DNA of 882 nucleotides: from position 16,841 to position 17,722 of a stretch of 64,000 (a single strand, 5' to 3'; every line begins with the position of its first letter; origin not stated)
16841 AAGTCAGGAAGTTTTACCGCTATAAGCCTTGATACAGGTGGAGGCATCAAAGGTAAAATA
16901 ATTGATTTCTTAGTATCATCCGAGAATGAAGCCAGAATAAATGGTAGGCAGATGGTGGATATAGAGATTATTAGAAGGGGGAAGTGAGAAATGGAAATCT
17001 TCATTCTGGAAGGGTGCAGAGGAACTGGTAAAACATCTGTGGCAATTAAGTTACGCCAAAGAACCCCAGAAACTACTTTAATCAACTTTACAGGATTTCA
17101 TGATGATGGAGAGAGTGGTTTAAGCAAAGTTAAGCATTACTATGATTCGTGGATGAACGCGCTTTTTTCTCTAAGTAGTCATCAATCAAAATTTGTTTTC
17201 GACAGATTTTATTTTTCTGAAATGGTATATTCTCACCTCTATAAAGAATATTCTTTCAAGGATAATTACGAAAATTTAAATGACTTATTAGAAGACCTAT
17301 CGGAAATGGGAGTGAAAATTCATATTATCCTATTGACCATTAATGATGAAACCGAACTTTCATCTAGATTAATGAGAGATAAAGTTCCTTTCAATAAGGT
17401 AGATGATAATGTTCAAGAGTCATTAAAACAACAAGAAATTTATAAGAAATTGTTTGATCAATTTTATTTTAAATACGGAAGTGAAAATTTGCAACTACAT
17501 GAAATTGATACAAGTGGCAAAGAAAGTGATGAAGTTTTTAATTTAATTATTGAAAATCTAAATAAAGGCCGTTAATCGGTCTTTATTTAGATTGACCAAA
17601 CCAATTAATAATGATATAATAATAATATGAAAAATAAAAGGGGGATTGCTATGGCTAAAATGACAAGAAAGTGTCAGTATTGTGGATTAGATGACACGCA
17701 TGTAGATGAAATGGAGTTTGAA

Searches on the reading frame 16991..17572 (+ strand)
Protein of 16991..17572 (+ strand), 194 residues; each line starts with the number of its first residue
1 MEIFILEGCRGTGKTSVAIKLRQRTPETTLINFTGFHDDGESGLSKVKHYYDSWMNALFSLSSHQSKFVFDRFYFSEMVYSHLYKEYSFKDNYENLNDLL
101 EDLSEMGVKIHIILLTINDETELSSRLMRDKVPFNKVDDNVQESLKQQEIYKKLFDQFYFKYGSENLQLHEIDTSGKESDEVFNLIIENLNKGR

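Call 58: search_protein_families(library=pfam, proteins=[window:16991-17572:+], max_evalue=0.001)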
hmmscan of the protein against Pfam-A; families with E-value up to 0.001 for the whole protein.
window:16991-17572:+ (194 aa): 1 family
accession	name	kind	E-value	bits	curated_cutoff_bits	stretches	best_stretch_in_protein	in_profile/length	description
PF02223.23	Thymidylate_kin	-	0.00055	20.1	27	0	65-176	80-176/185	Thymidylate kinase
